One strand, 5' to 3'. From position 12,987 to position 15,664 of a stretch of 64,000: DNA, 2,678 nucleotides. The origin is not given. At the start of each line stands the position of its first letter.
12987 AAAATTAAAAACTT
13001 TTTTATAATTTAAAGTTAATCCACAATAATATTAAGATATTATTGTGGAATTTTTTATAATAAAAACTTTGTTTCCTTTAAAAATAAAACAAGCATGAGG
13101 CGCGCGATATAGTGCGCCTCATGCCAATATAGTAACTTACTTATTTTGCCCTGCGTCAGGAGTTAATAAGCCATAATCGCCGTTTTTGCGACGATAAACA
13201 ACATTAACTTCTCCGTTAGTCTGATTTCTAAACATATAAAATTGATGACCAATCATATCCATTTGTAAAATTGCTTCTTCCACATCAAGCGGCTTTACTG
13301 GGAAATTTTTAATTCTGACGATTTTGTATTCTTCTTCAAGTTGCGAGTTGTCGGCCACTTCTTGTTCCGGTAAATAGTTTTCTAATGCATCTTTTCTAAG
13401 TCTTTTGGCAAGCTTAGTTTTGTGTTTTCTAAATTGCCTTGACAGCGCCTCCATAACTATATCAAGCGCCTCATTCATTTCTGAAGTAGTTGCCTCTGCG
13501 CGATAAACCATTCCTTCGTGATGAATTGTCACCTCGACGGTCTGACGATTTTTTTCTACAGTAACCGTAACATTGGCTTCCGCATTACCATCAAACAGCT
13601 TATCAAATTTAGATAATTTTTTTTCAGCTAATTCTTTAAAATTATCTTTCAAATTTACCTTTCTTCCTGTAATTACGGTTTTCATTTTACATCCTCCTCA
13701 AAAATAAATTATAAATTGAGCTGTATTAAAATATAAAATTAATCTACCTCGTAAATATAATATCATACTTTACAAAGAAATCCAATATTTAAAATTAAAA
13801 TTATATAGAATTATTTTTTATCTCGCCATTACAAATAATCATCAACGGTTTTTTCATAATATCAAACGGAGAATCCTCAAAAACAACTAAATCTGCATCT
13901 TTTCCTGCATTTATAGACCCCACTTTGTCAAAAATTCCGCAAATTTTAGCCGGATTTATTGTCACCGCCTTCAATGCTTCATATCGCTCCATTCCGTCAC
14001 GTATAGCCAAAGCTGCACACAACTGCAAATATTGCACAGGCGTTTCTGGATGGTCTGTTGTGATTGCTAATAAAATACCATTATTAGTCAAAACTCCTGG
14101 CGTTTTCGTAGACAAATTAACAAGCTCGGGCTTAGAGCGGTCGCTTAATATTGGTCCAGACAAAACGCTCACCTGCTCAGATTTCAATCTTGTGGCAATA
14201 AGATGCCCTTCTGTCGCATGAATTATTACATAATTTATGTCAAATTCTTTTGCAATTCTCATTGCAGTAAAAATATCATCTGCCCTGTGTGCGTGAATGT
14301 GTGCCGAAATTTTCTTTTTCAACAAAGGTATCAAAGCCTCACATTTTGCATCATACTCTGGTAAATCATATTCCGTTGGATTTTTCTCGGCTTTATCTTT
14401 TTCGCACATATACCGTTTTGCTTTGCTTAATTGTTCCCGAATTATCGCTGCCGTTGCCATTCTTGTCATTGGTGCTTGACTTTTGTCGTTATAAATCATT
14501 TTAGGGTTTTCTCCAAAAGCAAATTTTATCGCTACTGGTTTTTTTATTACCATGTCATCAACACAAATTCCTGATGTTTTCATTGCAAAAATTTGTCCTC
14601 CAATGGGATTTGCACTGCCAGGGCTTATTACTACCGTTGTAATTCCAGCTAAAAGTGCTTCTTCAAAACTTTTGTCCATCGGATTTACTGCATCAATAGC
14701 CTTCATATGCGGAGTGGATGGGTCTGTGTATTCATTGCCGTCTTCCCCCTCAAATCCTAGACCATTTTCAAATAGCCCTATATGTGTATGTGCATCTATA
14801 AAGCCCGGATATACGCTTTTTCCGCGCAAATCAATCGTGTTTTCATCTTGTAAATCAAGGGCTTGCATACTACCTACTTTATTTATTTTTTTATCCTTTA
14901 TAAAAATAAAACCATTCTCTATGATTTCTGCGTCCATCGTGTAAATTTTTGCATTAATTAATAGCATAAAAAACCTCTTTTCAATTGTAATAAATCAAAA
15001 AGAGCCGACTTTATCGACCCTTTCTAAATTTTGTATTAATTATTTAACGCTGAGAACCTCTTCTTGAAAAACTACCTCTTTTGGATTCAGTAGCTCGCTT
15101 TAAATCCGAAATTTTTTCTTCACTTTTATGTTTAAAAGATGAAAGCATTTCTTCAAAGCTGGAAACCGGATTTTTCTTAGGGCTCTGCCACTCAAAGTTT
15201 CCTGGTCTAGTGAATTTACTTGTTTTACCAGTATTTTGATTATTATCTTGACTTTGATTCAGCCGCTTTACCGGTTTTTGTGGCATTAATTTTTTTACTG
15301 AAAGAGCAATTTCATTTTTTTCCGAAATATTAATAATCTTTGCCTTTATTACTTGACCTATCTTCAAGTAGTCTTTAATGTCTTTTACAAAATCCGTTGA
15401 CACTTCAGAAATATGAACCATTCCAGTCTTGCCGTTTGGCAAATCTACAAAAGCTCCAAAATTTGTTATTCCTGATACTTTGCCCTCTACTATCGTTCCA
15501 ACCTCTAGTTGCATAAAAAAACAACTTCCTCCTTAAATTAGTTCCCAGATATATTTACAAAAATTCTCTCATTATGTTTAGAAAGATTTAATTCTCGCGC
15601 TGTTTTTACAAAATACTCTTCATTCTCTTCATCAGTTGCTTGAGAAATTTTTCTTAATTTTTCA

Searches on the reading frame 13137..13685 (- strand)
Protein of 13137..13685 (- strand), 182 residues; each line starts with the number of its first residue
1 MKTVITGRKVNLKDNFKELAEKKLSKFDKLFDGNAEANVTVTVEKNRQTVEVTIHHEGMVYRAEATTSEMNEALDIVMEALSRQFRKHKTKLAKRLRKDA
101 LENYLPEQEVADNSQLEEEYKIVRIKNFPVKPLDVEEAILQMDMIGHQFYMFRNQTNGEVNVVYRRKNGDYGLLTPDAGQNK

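Call 67: search_protein_families(library=pfam, proteins=[window:13137-13685:-], max_evalue=0.00001)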
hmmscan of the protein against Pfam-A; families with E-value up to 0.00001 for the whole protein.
window:13137-13685:- (182 aa): 2 families
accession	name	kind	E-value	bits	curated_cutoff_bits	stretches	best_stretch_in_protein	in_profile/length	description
PF16321.10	Ribosom_S30AE_C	-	1.1e-28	99.1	25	1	117-173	1-57/57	Sigma 54 modulation/S30EA ribosomal protein C terminus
PF02482.25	Ribosomal_S30AE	-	2.2e-22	80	23.7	1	4-92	2-87/88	Sigma 54 modulation protein / S30EA ribosomal protein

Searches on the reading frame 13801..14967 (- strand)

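Call 67: search_protein_families(library=pfam, proteins=[window:13801-14967:-], max_evalue=0.00001)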
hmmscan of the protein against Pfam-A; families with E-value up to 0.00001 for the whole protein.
window:13801-14967:- (388 aa): 2 families
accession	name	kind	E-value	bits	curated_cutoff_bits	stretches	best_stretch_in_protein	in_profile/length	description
PF01979.26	Amidohydro_1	-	3.8e-22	79.4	25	1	52-383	2-344/345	Amidohydrolase family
PF07969.17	Amidohydro_3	-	2.1e-21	77.4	29.7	2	291-382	360-469/472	Amidohydrolase family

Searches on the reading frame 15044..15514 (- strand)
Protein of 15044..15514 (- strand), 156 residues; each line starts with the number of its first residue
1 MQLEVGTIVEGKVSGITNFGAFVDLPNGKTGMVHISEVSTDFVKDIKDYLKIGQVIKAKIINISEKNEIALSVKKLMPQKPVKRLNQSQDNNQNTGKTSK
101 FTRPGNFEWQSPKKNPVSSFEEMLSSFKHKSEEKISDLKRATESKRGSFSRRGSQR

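Call 67: search_protein_families(library=pfam, proteins=[window:15044-15514:-], max_evalue=0.00001)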
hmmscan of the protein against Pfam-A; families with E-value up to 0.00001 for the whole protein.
window:15044-15514:- (156 aa): 2 families
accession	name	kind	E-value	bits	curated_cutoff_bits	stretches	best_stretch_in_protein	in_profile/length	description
PF00575.29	S1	-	5.4e-21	75.2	22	1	3-74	2-74/74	S1 RNA binding domain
PF23459.1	S1_RRP5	-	2.7e-06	28.3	27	1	4-73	2-72/72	RRP5 S1 domain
